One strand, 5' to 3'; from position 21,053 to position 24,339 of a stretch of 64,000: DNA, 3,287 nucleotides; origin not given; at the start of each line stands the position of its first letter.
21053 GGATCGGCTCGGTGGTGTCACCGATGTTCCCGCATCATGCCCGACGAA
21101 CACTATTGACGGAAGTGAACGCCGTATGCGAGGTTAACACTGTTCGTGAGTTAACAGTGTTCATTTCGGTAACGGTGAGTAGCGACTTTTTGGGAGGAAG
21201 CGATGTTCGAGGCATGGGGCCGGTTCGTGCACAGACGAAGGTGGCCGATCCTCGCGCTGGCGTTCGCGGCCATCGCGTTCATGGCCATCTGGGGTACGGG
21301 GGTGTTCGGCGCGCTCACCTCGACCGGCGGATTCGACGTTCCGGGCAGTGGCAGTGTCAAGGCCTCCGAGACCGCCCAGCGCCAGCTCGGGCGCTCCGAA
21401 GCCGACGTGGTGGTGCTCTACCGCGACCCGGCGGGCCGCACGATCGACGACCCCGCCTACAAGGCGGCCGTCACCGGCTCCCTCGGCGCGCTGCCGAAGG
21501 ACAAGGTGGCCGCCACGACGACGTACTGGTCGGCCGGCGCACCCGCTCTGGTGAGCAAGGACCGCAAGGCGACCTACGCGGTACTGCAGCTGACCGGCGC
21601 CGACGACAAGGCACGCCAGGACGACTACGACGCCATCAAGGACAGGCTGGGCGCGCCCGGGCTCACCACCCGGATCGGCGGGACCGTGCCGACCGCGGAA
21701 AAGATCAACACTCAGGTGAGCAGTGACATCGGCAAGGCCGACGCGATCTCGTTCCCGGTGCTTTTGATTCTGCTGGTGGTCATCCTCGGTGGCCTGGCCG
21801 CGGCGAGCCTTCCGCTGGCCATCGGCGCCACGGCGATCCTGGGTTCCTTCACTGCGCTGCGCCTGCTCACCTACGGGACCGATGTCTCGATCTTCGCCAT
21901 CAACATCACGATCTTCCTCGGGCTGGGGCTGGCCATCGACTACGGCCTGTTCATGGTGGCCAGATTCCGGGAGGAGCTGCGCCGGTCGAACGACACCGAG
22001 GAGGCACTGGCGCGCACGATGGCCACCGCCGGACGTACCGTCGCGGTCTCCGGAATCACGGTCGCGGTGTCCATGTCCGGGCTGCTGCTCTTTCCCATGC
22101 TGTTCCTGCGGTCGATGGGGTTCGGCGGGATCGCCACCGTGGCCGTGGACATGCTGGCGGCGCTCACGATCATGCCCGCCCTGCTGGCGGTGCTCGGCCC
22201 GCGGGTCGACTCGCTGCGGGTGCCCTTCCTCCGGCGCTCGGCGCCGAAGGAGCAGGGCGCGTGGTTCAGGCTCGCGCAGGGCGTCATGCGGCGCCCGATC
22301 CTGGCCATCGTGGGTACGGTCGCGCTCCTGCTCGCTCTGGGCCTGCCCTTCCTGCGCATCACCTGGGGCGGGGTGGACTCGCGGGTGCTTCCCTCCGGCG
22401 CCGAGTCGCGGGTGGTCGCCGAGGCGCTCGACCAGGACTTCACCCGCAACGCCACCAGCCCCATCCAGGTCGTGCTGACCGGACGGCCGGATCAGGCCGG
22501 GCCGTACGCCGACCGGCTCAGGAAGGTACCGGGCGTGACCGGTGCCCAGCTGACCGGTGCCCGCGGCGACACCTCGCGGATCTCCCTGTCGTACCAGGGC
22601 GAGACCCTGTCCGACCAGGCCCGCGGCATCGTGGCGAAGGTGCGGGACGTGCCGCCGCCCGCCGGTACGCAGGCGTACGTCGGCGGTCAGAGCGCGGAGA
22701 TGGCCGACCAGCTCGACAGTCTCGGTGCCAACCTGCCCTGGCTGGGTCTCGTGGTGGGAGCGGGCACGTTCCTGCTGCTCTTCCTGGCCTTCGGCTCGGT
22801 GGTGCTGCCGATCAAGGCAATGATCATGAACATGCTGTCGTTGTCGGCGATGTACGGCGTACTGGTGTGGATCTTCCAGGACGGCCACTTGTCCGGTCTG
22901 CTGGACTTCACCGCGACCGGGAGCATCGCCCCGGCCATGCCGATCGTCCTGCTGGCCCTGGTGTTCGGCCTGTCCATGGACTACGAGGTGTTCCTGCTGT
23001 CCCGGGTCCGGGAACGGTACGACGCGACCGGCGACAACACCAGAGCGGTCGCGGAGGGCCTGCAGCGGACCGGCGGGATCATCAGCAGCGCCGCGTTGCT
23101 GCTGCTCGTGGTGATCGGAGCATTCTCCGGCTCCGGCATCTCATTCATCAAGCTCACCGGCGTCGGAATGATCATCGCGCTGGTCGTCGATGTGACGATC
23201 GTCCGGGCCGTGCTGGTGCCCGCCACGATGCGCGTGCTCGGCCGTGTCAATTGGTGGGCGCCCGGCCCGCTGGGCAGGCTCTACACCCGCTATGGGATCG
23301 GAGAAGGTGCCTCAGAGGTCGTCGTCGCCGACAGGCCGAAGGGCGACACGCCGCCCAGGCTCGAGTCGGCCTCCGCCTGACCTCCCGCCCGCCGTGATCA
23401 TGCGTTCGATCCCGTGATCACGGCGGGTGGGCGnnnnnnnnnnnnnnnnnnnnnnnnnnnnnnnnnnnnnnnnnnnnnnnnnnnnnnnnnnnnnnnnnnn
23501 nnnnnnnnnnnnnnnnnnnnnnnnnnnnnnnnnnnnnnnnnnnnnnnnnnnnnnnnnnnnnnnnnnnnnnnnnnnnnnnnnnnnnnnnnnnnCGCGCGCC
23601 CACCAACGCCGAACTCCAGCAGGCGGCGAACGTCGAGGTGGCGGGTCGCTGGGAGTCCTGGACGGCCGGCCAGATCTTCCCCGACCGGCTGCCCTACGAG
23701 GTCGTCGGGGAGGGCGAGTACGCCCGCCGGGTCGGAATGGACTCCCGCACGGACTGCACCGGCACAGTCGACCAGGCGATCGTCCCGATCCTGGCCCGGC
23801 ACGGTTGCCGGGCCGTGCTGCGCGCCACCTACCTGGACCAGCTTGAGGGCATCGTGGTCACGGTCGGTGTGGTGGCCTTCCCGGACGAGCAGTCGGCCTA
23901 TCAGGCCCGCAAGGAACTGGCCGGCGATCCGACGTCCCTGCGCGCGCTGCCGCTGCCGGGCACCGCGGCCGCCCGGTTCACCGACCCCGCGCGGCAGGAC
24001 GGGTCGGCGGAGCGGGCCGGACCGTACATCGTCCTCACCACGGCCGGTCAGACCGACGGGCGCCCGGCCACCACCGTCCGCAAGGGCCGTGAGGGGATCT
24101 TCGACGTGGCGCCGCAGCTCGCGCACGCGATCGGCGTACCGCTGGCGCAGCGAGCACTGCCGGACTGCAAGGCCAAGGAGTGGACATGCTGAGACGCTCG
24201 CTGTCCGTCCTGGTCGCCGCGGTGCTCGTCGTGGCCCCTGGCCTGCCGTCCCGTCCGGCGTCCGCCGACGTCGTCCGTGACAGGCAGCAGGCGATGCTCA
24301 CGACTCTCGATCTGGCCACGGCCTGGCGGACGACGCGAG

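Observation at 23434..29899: Candidate new system: three tandem 4-Cys membrane protein + mycosin-like subtilase modules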

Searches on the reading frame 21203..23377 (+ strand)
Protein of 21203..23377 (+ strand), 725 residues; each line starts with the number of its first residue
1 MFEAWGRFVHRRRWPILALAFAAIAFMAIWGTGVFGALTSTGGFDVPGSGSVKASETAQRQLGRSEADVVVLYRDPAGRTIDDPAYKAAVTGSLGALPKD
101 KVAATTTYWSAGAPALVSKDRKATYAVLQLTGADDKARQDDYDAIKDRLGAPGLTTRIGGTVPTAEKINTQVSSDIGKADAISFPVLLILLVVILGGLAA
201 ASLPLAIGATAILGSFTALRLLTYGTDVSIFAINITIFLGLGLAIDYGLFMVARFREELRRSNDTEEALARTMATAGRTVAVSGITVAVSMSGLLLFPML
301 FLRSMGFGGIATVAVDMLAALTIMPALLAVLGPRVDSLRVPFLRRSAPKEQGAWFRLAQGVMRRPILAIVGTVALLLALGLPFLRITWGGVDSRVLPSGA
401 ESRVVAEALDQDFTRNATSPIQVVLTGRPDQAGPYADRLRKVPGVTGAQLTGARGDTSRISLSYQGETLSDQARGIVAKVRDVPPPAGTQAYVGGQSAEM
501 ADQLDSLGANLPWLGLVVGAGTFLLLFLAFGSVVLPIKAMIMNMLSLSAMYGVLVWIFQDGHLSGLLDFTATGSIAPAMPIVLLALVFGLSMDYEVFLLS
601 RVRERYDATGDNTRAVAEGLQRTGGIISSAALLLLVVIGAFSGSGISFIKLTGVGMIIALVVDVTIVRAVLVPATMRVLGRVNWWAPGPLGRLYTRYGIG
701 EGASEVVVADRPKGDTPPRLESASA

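Call 52: search_protein_families(library=pfam, proteins=[window:21203-23377:+], max_evalue=0.00001)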
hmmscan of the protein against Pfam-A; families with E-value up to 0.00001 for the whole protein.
window:21203-23377:+ (725 aa): 1 family
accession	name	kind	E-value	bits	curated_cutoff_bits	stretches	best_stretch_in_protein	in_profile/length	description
PF03176.21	MMPL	-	1.7e-76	257.8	20.5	2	49-366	7-331/333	MMPL family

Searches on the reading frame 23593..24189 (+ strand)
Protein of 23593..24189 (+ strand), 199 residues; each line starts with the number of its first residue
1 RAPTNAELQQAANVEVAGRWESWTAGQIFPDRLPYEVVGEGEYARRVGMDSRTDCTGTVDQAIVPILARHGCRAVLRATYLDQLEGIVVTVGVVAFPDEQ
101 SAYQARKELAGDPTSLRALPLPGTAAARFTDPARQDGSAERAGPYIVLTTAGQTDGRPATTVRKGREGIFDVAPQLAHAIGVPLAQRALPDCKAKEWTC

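Call 10: find_homologous_proteins(query=A3, max_evalue=0.001)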
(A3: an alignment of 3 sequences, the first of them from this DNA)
Query A3 (3 sequences) (199 aa, profile of the alignment): 2414 proteins with E <= 0.001 among 8000 candidates; the best 120 are listed.
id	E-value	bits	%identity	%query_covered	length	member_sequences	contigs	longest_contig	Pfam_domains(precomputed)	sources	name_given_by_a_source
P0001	7.6e-98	344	100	100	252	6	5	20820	-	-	-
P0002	3.8e-96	339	47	100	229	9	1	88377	-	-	-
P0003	1.7e-95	336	36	100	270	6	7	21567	-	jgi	jgi:hypothetical protein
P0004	7.3e-90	318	87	100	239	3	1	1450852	-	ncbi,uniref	ncbi:hypothetical protein ACRYCC_12735 [Actinomadura scrupuli]|uniref:hypothetical protein n=1 Tax=A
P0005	9.8e-89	314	84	100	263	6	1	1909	-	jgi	jgi:hypothetical protein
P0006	3.1e-85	303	43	100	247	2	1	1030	-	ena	-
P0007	1.0e-84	301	80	100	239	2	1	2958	-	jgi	jgi:hypothetical protein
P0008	3.3e-83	296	80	100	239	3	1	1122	-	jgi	jgi:hypothetical protein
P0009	3.5e-83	296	38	100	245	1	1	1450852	-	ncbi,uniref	ncbi:hypothetical protein ACRYCC_12755 [Actinomadura scrupuli]|uniref:hypothetical protein n=1 Tax=A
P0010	6.7e-79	282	46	100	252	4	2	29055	-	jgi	jgi:hypothetical protein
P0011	5.3e-78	279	44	100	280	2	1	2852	-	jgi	jgi:hypothetical protein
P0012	7.1e-75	269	34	100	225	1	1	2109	-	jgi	jgi:hypothetical protein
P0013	2.7e-71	257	51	100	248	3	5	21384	-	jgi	jgi:hypothetical protein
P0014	3.2e-71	257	36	100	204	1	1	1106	-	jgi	jgi:hypothetical protein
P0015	1.7e-70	255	50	100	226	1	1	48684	-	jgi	jgi:hypothetical protein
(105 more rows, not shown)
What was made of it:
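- JGI names one homologue 'anti-sigma factor RsiW' (call 10).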

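Call 12: find_related_loci(query=A3, collection=genome_contigs, flank=8000)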
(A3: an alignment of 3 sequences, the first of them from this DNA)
Query A3 (199 aa) in genome_contigs; peptide patterns used: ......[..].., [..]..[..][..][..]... (x = any residue, [..] = any of these).
230 stretches matched a pattern; 80 encode a relative of the query (tblastn E <= 1e-3); 77 distinct loci.
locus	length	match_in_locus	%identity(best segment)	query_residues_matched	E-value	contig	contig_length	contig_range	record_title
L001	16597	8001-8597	87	1-199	2e-115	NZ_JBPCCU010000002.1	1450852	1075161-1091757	Actinomadura scrupuli strain KCTC 19488 contig2, whole genome shotgun sequence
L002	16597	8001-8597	85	1-199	2e-114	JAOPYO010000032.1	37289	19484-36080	MAG: Actinomycetes bacterium isolate RYN_229 scaffold_1779278, whole genome shotgun sequence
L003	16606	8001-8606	61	1-199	1e-68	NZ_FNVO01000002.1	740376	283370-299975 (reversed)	Thermomonospora echinospora strain DSM 43163, whole genome shotgun sequence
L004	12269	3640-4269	56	1-199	1e-66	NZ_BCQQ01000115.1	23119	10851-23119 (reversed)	Actinomadura formosensis NBRC 14204, whole genome shotgun sequence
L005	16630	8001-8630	54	1-199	3e-66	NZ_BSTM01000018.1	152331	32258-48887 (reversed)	Actinomadura sp. NBRC 104412 sequence018, whole genome shotgun sequence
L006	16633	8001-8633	55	1-199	5e-66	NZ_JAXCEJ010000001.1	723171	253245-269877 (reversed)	Actinomadura chokoriensis strain DLS-47 contig1, whole genome shotgun sequence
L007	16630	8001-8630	59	1-199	5e-66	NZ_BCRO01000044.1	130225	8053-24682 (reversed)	Actinomadura hibisca NBRC 15177, whole genome shotgun sequence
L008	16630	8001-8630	54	1-199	2e-64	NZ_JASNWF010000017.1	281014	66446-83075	Actinomadura sp. OS1-43 contig17, whole genome shotgun sequence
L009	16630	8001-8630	59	1-199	2e-64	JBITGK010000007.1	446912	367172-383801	Spirillospora sp. NPDC050679 NPDC050679_39_B8.ctg-0007, whole genome shotgun sequence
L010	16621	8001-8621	53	1-199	2e-64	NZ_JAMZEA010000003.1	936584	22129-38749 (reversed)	Actinomadura rupiterrae strain DSM 45251 Ga0436938_03, whole genome shotgun sequence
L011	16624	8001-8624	55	1-197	6e-64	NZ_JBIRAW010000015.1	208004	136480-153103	Actinomadura sp. 9N407 contig_15, whole genome shotgun sequence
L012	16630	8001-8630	53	1-199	9e-63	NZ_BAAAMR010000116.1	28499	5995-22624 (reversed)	Actinomadura napierensis strain JCM 13850 sequence116, whole genome shotgun sequence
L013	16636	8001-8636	55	1-199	4e-62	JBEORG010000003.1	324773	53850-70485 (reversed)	Spirillospora sp. NPDC127506 NPDC127506_147_C1.ctg-0003, whole genome shotgun sequence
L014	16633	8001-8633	55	1-199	5e-62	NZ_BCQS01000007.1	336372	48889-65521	Actinomadura latina NBRC 106108, whole genome shotgun sequence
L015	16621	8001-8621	51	1-199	1e-61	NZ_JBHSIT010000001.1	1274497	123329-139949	Actinomadura gamaensis strain CGMCC 4.7301 spades_K_17_127_1, whole genome shotgun sequence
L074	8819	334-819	36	7-157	2e-18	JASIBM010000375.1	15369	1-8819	MAG: Streptosporangiaceae bacterium isolate JOPF361 JOPF_AWAY_contig_665167, whole genome shotgun sequence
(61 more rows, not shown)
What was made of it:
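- The genome loci were fetched with conserved peptide patterns, which biases the sample towards close relatives (call 12).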

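Call 20: search_solved_structures(query=A3, max_evalue=10, show_alignments=2)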
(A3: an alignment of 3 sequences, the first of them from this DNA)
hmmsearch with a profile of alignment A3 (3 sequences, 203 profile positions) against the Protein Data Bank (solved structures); distinct sequences matched with E-value up to 10: 0.

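Call 39: find_homologous_proteins(query=L074:214-2112:+, max_evalue=1e-10)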
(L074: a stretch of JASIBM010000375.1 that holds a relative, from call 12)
Query L074:214-2112:+ (633 aa): 351 proteins with E <= 1e-10 among 8000 candidates; the best 120 are listed.
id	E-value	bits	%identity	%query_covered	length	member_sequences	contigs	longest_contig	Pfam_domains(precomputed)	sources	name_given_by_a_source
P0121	0.0e+0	1299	99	100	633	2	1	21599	PF00082.28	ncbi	-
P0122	6.1e-183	628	87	50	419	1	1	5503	PF00082.28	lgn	-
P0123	3.4e-181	622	85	51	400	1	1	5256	PF00082.28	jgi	jgi:hypothetical protein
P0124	6.6e-179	615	85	50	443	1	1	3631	PF00082.28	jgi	jgi:hypothetical protein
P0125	8.8e-121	423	75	41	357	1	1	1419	PF00082.28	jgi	jgi:hypothetical protein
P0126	4.3e-111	391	61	54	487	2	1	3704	PF17763.7,PF00082.28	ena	-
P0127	1.2e-108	383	60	52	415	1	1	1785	PF00082.28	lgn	-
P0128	8.6e-107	377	53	60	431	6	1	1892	PF00082.28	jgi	jgi:hypothetical protein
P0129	1.2e-106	376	57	50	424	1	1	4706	-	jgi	jgi:hypothetical protein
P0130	7.2e-106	373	59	50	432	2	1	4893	-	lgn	-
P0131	2.2e-105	372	59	50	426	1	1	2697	PF00082.28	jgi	jgi:hypothetical protein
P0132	8.1e-105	370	56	50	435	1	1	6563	PF00082.28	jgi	jgi:subtilase family protein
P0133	4.5e-104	368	54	58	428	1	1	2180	-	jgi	jgi:hypothetical protein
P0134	3.7e-103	365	57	54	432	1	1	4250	PF00082.28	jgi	jgi:hypothetical protein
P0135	3.9e-103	364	59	50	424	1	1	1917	PF00082.28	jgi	jgi:hypothetical protein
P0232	1.1e-58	218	38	75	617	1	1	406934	PF00082.28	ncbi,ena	-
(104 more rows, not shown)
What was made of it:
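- JGI pipelines name some of the fusions 'mycosin' (call 39).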

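Call 42: find_encoding_contigs(protein=P0232, flank=10000, max_places=3)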
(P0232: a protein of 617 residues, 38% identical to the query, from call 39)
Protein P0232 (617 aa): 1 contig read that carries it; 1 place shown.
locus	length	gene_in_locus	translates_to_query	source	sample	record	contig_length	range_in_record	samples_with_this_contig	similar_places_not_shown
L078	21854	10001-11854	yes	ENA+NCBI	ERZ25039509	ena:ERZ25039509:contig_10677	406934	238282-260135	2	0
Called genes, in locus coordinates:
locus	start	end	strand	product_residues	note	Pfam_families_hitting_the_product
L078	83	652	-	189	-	PF08002:DUF1697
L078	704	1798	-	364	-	PF00376:MerR, PF13411:MerR_1, PF00481:PP2C, PF13672:PP2C_2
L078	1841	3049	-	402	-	PF00155:Aminotran_1_2, PF01041:DegT_DnrJ_EryC1 (weak)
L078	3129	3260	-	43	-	-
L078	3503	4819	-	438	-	PF01548:DEDD_Tnp_IS110, PF02371:Transposase_20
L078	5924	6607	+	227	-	PF13489:Methyltransf_23, PF13847:Methyltransf_31, PF08241:Methyltransf_11, PF08242:Methyltransf_12, PF13649:Methyltransf_25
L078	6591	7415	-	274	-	PF01259:SAICAR_synt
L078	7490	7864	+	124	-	PF03091:CutA1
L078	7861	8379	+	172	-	-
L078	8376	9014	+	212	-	-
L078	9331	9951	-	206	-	PF00300:His_Phos_1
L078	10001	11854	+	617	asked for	PF00082:Peptidase_S8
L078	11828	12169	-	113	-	PF02036:SCP2 (faint)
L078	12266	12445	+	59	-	-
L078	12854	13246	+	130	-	PF01728:FtsJ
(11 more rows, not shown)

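Call 51: predict_structure(alignment_id=A5)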
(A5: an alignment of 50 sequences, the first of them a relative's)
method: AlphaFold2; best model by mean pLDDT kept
length: 617 residues; sequences in the alignment: 50
mean_pLDDT: 85.3   pTM: 0.54
mean pLDDT of the five models: 85.3, 84.0, 80.6, 80.1, 77.4
residues with pLDDT >= 90: 318; 70-90: 221; 50-70: 43; < 50: 35
segments of 3 or more residues with pLDDT < 50: 234-244, 419-424, 552-568
pLDDT, mean of each block of 10 residues (from residue 1): 85 90 86 87 90 90 92 95 90 94 97 94 97 96 83 91 93 97 94 68 92 93 74 46 56 81 77 95 94 96 92 95 86 89 96 89 90 97 93 83 95 79 58 91 80 63 88 86 91 96 95 93 83 94 91 38 42 78 86 90 88 54
secondary structure, 60 per line:
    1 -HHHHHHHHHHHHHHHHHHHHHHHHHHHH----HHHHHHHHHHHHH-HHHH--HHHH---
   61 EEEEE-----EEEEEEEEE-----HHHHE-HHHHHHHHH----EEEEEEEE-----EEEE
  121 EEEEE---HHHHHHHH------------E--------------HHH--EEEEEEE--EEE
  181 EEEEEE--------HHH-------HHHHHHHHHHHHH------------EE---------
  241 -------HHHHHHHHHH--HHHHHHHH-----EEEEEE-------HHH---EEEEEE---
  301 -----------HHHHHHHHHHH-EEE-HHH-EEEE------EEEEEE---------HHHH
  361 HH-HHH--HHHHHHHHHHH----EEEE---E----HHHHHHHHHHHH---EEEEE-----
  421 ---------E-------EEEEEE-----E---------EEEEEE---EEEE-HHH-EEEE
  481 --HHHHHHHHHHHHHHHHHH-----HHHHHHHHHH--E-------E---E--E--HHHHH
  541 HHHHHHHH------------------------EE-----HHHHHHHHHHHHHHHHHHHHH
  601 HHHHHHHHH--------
elements in order: H2-29 H34-46 H48-51 H54-57 E61-65 E71-79 H85-88 H91-99 E104-111 E117-125 H129-136 E169-175 E178-186 H205-217 H248-257 H260-267 E273-278 E292-297 H312-322 E324-326 E332-335 E342-347 H357-362 H369-379 E384-387 H396-407 E411-415 E438-443 E459-464 E468-471 E477-480 H483-500 H506-515 H536-548 H580-609
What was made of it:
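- AF2 on a natural fusion gave pTM 0.54 with a disordered linker, so the packing of the two domains was not predicted with confidence (call 51).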

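Call 55: fold_search(model_id=the predicted structure, library=pdb)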
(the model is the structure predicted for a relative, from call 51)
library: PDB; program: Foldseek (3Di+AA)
matches with E <= 10: 604; with E <= 0.001: 312
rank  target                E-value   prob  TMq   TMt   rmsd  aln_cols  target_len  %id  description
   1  1ubn                  2.5e-22  1.00  0.40  0.86   3.8       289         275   37  SELENOSUBTILISIN BPN (released 1999-06-08)
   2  1mee_A                6.4e-22  1.00  0.40  0.86   3.8       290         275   36  THE COMPLEX BETWEEN THE SUBTILISIN FROM A MESOPHILIC BACTERIUM AND THE LEECH INHIBITOR EGLIN-C (released 1992-10-15)
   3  6o44_A                6.8e-22  1.00  0.40  0.86   3.8       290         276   36  Insight into subtilisin E-S7 cleavage pattern based on crystal structure and hydrolysates peptide analysis (released 2019-04-10)
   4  4dww                  8.0e-22  1.00  0.39  0.85   3.5       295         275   36  Crystal Structure of Nattokinase from Bacillus subtilis natto (released 2012-03-14)
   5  1scj_A                8.4e-22  1.00  0.40  0.86   3.6       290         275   36  CRYSTAL STRUCTURE OF SUBTILISIN-PROPEPTIDE COMPLEX (released 1998-12-09)
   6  5arb                  8.4e-22  1.00  0.38  0.85   3.4       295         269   36  Cooperative bio-metallic selectivity in a tailored protease enables creation of a C-C cross-coupling Heckase (released 2016-09-14)
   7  1y4d_E                8.9e-22  1.00  0.39  0.83   3.7       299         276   36  Crystal structure of the complex of subtilisin BPN' with chymotrypsin inhibitor 2 M59R/E60S mutant (released 2005-05-17)
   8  5gl8_A                9.4e-22  1.00  0.39  0.85   3.9       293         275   36  The crystal structure of Nattokinase fragments (released 2017-10-25)
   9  1a2q                  1.0e-21  1.00  0.40  0.87   3.7       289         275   38  SUBTILISIN BPN' MUTANT 7186 (released 1998-04-29)
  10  1ak9                  1.1e-21  1.00  0.40  0.86   3.7       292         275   37  SUBTILISIN MUTANT 8321 (released 1997-11-12)
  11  1svn                  1.2e-21  1.00  0.39  0.86   3.3       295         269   36  SAVINASE (released 1996-10-14)
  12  1s02                  1.2e-21  1.00  0.39  0.85   3.8       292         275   37  EFFECTS OF ENGINEERED SALT BRIDGES ON THE STABILITY OF SUBTILISIN BPN' (released 1992-01-15)
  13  1st3                  1.2e-21  1.00  0.40  0.88   3.1       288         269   38  THE CRYSTAL STRUCTURE OF THE BACILLUS LENTUS ALKALINE PROTEASE, SUBTILISIN BL, AT 1.4 ANGSTROMS RESOLUTION (released 1994-01-31)
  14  1c9m                  1.3e-21  1.00  0.39  0.87   3.4       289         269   37  BACILLUS LENTUS SUBTILSIN (SER 87) N76D/S103A/V104I (released 1999-10-06)
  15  1c9j                  1.5e-21  1.00  0.39  0.88   3.2       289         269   37  BACILLUS LENTUS SUBTILISIN K27R/N87S/V104Y/N123S/T274A VARIANT (released 1999-10-06)
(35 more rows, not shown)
